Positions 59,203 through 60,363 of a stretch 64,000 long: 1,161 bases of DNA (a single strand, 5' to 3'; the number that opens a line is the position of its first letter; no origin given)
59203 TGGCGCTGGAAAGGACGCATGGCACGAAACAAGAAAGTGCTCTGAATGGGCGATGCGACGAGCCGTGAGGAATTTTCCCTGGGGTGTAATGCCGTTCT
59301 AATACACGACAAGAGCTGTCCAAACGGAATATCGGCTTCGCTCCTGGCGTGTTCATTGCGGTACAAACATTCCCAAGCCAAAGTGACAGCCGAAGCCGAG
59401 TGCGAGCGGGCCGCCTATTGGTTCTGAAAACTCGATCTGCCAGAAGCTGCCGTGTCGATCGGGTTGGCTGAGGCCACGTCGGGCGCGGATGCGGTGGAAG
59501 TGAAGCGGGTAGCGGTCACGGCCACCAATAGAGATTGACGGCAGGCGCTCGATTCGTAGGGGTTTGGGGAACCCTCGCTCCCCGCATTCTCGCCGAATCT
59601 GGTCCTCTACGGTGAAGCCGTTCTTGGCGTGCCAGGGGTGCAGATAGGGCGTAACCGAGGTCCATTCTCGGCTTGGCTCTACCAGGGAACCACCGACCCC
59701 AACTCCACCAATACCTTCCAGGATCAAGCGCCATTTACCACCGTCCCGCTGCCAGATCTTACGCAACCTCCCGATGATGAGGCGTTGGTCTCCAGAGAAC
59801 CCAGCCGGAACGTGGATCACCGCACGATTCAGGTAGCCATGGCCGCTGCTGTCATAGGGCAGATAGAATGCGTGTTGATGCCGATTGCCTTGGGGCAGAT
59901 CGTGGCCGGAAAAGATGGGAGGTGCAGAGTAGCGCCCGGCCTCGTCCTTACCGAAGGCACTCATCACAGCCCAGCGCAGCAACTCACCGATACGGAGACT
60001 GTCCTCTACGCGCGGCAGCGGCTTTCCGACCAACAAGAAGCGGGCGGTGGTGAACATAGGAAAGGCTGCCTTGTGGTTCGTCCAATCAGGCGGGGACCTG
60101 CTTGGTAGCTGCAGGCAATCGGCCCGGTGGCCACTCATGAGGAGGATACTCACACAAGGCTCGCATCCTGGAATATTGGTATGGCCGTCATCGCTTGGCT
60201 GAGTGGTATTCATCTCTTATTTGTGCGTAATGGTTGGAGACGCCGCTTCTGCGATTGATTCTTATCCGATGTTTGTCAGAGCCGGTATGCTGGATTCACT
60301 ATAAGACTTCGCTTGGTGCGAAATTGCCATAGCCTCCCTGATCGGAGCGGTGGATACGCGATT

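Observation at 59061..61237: Type I-G/I-U-like CRISPR-Cas locus with only two small effector genes and no Cas8/Csx17-sized gene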

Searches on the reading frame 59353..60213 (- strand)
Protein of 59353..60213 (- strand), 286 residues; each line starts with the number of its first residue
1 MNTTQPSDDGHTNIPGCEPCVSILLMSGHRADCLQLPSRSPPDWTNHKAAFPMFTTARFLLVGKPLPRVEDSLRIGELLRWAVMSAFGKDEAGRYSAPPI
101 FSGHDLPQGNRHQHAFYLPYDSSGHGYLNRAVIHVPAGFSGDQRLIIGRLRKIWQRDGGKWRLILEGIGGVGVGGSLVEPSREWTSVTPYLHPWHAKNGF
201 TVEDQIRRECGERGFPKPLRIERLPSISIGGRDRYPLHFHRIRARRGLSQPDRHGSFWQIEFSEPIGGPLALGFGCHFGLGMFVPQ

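Call 5: search_protein_families(library=ncbifam, proteins=[window:59353-60213:-], max_evalue=1)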
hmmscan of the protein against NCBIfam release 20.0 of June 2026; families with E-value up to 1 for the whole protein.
window:59353-60213:- (286 aa): 1 family
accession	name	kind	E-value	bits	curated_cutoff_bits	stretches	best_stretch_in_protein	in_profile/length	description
TIGR02165.1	cas5_6_GSU0054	equivalog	3.3e-28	99.1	45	1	46-285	229-491/492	type I-G CRISPR-associated protein Csb2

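Call 6: search_protein_families(library=pfam, proteins=[window:59353-60213:-], max_evalue=1)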
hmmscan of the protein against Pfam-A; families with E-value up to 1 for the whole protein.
window:59353-60213:- (286 aa): 0 families

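Call 13: search_protein_families(library=padloc, proteins=[window:59353-60213:-], max_evalue=0.1)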
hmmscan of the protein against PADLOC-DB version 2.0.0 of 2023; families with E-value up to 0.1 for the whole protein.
window:59353-60213:- (286 aa): 8 families
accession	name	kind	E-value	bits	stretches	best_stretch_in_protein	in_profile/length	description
PDLC01778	Cas56g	-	3.7e-60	202.8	1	47-286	220-448/449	-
PDLC01410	Cas56g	-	5.6e-33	113.1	1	61-285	213-426/431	CAS-I-U; effector_G5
PDLC00995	Cas56g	-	8.7e-29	99.1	1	46-285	229-491/492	"CRISPR-associated protein GSU0054/csb2, Dpsyc system"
PDLC01777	Cas56g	-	1.7e-17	61.7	1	57-285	208-426/431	-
PDLC01347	Cas5g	-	1e-16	59.5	1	113-285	224-374/374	CAS-I-U; effector_G5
PDLC01779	Cas56g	-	1e-05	22.5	1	253-285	429-461/483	-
PDLC01626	Cas56g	-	4e-05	21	1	74-285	217-412/412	CAS-I-U; effector_G5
PDLC01280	Cas5g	-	0.011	12.9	1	178-281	284-384/384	CAS-I-U; effector_G5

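Call 19: find_homologous_proteins(query=window:59353-60213:-, max_evalue=0.001)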
Query window:59353-60213:- (286 aa): 543 proteins with E <= 0.001 among 1634 candidates; the best 120 are listed.
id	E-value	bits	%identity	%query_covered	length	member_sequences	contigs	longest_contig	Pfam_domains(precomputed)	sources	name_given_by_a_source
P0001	8.9e-200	681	100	100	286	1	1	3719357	-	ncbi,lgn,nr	ncbi:MAG: type I-U CRISPR-associated protein Csb2 [Gammaproteobacteria bacterium]|nr:type I-U CRISPR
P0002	4.4e-116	406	74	82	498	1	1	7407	-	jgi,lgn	-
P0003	1.9e-109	384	69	81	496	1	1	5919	-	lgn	-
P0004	1.2e-102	362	65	82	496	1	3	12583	-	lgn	-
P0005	1.2e-101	358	63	83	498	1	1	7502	-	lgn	-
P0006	3.4e-100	354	62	83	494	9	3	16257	-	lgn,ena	-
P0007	9.2e-100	352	62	86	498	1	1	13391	-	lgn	-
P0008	6.5e-99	349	61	85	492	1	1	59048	-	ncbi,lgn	ncbi:MAG: type I-G CRISPR-associated protein Csb2 [Pseudomonadota bacterium]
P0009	6.6e-99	349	61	85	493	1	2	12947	-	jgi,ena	-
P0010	7.7e-99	349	61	85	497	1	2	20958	-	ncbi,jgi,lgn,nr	ncbi:MAG: type I-U CRISPR-associated protein Csb2 [Gammaproteobacteria bacterium]|jgi:CRISPR-associa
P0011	7.9e-99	349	61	85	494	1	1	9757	-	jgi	jgi:CRISPR-associated protein Csb2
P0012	1.2e-98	349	61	85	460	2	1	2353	-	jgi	jgi:CRISPR-associated protein Csb2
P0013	1.2e-98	348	62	82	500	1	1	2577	-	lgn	-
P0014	1.7e-98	348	62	83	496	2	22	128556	-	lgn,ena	-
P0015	2.7e-98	347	60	87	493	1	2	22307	-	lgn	-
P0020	3.4e-97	344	62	83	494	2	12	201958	-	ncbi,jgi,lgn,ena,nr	ncbi:MAG: type I-U CRISPR-associated protein Csb2 [Actinomycetota bacterium]|jgi:CRISPR-associated p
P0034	3.4e-94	334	60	84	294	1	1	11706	-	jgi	jgi:CRISPR-associated protein Csb2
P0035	3.8e-94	334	60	85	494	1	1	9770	-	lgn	-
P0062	5.8e-92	326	57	84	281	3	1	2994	-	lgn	-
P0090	6.0e-90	320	55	91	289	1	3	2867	-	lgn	-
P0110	4.8e-89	317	58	81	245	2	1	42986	-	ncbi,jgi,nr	ncbi:MAG: type I-U CRISPR-associated protein Cas5/Cas6 [Gammaproteobacteria bacterium]|nr:type I-U C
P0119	1.3e-88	315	56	86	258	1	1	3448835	-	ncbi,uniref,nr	ncbi:type I-U CRISPR-associated protein Csb2 [Acidihalobacter ferrooxydans]|uniref:Type I-U CRISPR-a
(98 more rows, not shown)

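Call 20: find_encoding_contigs(protein=P0002, flank=10000, max_places=3)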
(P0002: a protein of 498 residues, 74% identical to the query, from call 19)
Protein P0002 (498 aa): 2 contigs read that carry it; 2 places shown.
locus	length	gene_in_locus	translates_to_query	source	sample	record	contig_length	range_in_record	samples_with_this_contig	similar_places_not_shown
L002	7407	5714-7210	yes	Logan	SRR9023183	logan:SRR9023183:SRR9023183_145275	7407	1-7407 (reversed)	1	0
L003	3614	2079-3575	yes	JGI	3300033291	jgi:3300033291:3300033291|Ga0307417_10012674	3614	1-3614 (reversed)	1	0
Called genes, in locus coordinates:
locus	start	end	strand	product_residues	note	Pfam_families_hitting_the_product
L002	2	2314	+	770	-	?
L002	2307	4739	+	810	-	-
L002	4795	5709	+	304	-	PF09617:Cas_GSU0053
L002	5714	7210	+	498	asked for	-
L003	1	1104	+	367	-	?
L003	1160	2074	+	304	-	PF09617:Cas_GSU0053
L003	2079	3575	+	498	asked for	-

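Call 21: find_encoding_contigs(protein=P0020, flank=10000, max_places=3)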
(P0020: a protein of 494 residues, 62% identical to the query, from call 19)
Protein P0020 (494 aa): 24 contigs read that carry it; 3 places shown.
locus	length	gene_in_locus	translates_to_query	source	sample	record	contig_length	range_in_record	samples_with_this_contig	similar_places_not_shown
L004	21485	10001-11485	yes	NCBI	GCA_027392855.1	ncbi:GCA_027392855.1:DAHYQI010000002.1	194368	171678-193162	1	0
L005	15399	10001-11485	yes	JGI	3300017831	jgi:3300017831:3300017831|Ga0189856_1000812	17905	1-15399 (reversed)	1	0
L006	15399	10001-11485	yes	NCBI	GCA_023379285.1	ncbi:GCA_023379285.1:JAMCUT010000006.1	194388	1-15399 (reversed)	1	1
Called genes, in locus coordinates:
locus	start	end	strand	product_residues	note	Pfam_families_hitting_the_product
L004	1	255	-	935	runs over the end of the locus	PF00005:ABC_tran (faint), PF02463:SMC_N (faint), PF03193:RsgA_GTPase (faint), PF13191:AAA_16 (faint), PF13304:AAA_21 (faint), PF13555:AAA_29 (faint), PF17760:UvrA_inter, PF17755:UvrA_DNA-bind, +1 more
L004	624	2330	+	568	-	-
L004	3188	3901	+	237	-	PF03695:UPF0149, PF02810:SEC-C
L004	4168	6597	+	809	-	PF00270:DEAD, PF00271:Helicase_C, PF22590:Cas3-like_C_2, PF18019:Cas3_HD (weak)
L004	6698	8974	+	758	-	-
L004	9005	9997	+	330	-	PF09617:Cas_GSU0053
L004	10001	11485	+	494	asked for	-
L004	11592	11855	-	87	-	-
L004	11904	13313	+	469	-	PF01930:Cas_Cas4, PF01867:Cas_Cas1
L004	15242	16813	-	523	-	PF02689:Herpes_Helicase (faint), PF05970:PIF1, PF13245:AAA_19, PF13604:AAA_30, PF13538:UvrD_C_2 (weak), PF13280:WYL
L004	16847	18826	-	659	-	PF04851:ResIII, PF17757:UvrB_inter, PF27431:UvrB_3rd, PF00271:Helicase_C, PF12344:UvrB, PF02151:UVR (weak)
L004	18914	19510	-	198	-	PF01464:SLT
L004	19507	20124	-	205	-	PF01121:CoaE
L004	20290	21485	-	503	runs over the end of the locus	PF00575:S1, PF21710:Spt6_S1 (faint), PF23459:S1_RRP5 (faint), PF00575:S1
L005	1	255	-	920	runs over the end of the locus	?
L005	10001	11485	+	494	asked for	-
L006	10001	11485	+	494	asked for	-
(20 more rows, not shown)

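Call 22: find_encoding_contigs(protein=P0119, flank=10000, max_places=2)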
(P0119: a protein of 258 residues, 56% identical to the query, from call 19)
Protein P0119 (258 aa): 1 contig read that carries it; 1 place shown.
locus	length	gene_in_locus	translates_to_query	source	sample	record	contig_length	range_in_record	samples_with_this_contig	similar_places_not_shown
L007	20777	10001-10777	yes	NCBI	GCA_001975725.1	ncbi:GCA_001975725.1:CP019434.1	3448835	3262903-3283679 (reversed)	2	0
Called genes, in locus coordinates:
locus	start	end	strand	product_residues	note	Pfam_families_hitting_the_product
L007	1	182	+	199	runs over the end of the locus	PF03602:Cons_hypoth95, PF05175:MTS (weak), PF13847:Methyltransf_31, PF13649:Methyltransf_25 (weak)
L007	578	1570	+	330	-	PF13280:WYL, PF25583:WCX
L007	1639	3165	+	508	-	PF02646:RmuC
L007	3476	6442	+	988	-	PF00270:DEAD (faint), PF04851:ResIII (weak), PF00271:Helicase_C (weak), PF22590:Cas3-like_C_2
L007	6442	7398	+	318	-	-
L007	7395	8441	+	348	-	PF09617:Cas_GSU0053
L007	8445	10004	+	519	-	PF09609:Cas_GSU0054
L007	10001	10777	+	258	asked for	-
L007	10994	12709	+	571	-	PF01930:Cas_Cas4, PF12705:PDDEXK_1 (weak), PF01867:Cas_Cas1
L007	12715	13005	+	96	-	PF09827:CRISPR_Cas2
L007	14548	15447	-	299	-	PF13276:HTH_21, PF00665:rve, PF13683:rve_3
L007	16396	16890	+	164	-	PF00583:Acetyltransf_1, PF13673:Acetyltransf_10, PF13508:Acetyltransf_7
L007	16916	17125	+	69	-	-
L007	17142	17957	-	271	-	PF00459:Inositol_P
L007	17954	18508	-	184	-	PF00293:NUDIX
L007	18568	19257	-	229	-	PF01168:Ala_racemase_N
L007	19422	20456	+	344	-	PF00437:T2SSE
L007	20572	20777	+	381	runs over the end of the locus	PF00437:T2SSE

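Call 23: find_encoding_contigs(protein=P0110, flank=10000, max_places=2)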
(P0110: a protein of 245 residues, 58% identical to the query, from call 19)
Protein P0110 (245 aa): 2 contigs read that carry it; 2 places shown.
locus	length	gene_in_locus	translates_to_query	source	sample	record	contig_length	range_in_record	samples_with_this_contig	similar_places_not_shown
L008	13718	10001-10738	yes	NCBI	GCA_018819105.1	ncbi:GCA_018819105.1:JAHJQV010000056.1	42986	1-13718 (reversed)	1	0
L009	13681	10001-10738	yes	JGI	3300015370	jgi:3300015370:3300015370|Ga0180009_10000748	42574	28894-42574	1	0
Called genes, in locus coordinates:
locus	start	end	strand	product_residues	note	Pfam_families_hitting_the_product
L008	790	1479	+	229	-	-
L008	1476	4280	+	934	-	PF00270:DEAD, PF22590:Cas3-like_C_2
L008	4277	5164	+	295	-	PF04383:KilA-N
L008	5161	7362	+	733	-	-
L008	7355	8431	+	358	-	PF09617:Cas_GSU0053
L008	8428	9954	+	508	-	-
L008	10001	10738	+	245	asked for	-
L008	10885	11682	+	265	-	PF04184:ST7, PF14559:TPR_19 (faint)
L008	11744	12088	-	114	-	PF02452:PemK_toxin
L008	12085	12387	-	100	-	PF01402:RHH_1 (weak)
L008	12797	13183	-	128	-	PF01850:PIN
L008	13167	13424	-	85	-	PF02604:PhdYeFM_antitox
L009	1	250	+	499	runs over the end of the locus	PF02810:SEC-C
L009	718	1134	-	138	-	-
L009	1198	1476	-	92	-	-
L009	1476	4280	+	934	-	PF00270:DEAD, PF22590:Cas3-like_C_2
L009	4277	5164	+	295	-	PF04383:KilA-N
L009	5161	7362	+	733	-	-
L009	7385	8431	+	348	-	PF09617:Cas_GSU0053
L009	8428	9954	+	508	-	-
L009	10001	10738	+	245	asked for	-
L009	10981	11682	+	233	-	PF04184:ST7 (weak)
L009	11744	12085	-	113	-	PF02452:PemK_toxin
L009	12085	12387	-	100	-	PF01402:RHH_1 (weak)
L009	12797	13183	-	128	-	PF01850:PIN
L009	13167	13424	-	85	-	PF02604:PhdYeFM_antitox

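Call 24: find_encoding_contigs(protein=P0034, flank=10000, max_places=2)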
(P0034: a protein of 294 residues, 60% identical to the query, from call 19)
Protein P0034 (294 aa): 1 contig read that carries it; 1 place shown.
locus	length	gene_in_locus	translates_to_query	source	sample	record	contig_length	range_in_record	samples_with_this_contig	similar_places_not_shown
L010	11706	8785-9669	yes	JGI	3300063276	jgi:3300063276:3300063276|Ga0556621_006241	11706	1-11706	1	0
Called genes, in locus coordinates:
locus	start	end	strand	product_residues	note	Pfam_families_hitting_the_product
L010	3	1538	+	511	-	?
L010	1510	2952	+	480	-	PF09617:Cas_GSU0053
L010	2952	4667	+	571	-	PF09609:Cas_GSU0054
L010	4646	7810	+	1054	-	PF22590:Cas3-like_C_2, PF18019:Cas3_HD (weak)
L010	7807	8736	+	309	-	-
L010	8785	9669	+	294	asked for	-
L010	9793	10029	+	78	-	PF22513:FitA-like_RHH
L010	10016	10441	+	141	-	PF01850:PIN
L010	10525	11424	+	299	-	PF13428:TPR_14 (faint), PF04184:ST7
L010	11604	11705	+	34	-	?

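Call 40: search_solved_structures(query=window:59353-60213:-, max_evalue=1, show_alignments=1)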
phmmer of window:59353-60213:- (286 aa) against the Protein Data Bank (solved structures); distinct sequences matched with E-value up to 1: 1.
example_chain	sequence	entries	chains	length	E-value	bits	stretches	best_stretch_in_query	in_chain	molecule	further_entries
1eci_A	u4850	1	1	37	0.029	16.9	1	179-212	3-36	ECTATOMIN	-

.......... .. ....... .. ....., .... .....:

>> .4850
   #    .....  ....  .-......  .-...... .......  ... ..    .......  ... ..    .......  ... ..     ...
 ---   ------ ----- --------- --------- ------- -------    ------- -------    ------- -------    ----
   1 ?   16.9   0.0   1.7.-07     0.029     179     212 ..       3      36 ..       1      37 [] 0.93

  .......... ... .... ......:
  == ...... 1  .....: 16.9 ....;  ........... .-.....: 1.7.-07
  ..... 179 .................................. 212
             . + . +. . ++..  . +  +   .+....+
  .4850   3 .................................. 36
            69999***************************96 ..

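Call 46: find_encoding_contigs(protein=P0004, flank=10000, max_places=2)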
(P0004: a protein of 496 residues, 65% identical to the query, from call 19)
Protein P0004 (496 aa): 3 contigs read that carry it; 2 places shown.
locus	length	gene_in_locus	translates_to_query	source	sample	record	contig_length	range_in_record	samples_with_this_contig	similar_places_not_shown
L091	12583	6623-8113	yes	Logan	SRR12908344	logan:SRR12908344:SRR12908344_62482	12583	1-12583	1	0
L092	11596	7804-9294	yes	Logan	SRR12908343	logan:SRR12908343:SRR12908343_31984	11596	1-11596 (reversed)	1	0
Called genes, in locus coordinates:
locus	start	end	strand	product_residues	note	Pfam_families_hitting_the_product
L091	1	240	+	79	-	?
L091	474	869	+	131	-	PF08797:HIRAN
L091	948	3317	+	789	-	PF00270:DEAD, PF00271:Helicase_C, PF22590:Cas3-like_C_2, PF18019:Cas3_HD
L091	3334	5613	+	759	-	-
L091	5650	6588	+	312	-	PF09617:Cas_GSU0053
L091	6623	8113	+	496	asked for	-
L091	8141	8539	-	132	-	PF01850:PIN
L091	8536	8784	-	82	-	PF02604:PhdYeFM_antitox (weak)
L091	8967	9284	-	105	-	PF01845:CcdB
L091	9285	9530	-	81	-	PF07362:CcdA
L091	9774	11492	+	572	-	PF01930:Cas_Cas4, PF12705:PDDEXK_1 (weak), PF01867:Cas_Cas1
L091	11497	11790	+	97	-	PF09827:CRISPR_Cas2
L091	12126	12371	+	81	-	-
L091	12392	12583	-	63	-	?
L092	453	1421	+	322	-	PF08279:HTH_11 (weak), PF13280:WYL, PF25583:WCX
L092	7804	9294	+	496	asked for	-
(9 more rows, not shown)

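Call 47: find_encoding_contigs(protein=P0003, flank=10000, max_places=2)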
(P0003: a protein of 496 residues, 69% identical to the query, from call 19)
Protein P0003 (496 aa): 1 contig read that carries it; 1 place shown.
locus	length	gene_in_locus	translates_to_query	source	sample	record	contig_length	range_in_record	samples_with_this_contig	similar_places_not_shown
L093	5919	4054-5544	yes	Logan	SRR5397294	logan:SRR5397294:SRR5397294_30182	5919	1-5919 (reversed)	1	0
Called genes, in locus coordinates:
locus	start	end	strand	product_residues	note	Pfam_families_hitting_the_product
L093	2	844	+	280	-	?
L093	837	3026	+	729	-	-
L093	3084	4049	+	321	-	PF09617:Cas_GSU0053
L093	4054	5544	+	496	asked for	-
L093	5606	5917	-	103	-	?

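Call 52: predict_structure(alignment_id=A2)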
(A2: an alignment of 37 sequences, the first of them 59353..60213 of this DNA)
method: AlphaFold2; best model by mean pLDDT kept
length: 286 residues; sequences in the alignment: 37
mean_pLDDT: 80.2   pTM: 0.75
mean pLDDT of the five models: 80.2, 79.1, 77.9, 77.8, 76.0
residues with pLDDT >= 90: 154; 70-90: 55; 50-70: 32; < 50: 45
segments of 3 or more residues with pLDDT < 50: 1-3, 5-15, 17-37, 46-48
pLDDT, mean of each block of 10 residues (from residue 1): 43 44 38 43 52 87 94 92 96 95 87 90 95 93 97 90 96 91 93 65 89 93 94 91 57 82 93 62 89
secondary structure, 60 per line:
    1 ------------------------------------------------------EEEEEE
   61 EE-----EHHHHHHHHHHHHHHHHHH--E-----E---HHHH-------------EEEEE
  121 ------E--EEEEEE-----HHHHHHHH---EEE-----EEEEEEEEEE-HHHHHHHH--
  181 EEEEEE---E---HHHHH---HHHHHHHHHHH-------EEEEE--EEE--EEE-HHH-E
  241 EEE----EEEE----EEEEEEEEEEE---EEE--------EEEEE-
elements in order: E55-62 H69-86 H99-102 E116-120 E130-135 H141-148 E152-154 E160-169 H171-178 E181-186 H194-198 H202-212 E220-224 E227-229 E232-234 E240-243 E248-251 E256-266 E270-272 E281-285

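Call 78: find_encoding_contigs(protein=P0090, flank=5000, max_places=3)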
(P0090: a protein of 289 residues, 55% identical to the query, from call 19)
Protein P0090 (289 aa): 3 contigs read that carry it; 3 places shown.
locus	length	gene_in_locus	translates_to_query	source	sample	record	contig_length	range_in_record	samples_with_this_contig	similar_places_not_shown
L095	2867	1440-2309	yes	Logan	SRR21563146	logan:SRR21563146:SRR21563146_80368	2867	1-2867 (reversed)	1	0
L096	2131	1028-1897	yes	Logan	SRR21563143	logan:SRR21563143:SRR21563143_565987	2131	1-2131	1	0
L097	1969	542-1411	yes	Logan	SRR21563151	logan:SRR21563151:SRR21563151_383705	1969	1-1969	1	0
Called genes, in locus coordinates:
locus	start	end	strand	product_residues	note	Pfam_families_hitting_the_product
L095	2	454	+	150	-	?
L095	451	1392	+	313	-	-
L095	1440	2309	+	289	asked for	-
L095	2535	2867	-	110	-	?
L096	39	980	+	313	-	-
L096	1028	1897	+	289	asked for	-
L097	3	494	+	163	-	?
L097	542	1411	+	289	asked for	-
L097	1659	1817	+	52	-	-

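Call 79: find_encoding_contigs(protein=P0062, flank=5000, max_places=3)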
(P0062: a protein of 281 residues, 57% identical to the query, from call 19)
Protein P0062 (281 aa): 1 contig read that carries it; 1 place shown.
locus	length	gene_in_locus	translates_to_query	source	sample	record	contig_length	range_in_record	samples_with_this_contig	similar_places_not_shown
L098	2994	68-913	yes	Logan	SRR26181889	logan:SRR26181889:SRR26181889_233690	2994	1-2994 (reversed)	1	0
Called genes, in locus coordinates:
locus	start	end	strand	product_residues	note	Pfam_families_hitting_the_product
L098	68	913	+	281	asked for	-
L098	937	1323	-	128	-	PF01850:PIN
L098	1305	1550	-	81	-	-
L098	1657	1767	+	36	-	-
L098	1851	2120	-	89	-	-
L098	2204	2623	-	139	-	PF08797:HIRAN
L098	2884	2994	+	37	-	?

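Call 82: find_encoding_contigs(protein=P0035, flank=10000, max_places=2)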
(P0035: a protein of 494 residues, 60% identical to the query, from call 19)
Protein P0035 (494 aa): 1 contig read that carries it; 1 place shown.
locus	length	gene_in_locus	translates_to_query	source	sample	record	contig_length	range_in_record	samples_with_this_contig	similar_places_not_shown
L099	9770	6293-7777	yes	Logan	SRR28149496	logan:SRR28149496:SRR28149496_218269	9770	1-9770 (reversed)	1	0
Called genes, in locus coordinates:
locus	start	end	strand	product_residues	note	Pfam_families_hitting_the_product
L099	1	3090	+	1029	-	?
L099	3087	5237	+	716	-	-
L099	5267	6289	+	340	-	PF09617:Cas_GSU0053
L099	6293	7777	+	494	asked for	-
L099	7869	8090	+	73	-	PF03869:Arc (weak), PF22513:FitA-like_RHH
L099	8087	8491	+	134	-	PF01850:PIN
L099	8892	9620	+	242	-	PF02732:ERCC4, PF00633:HHH (faint), PF12826:HHH_2, PF14520:HHH_5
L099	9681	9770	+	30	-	?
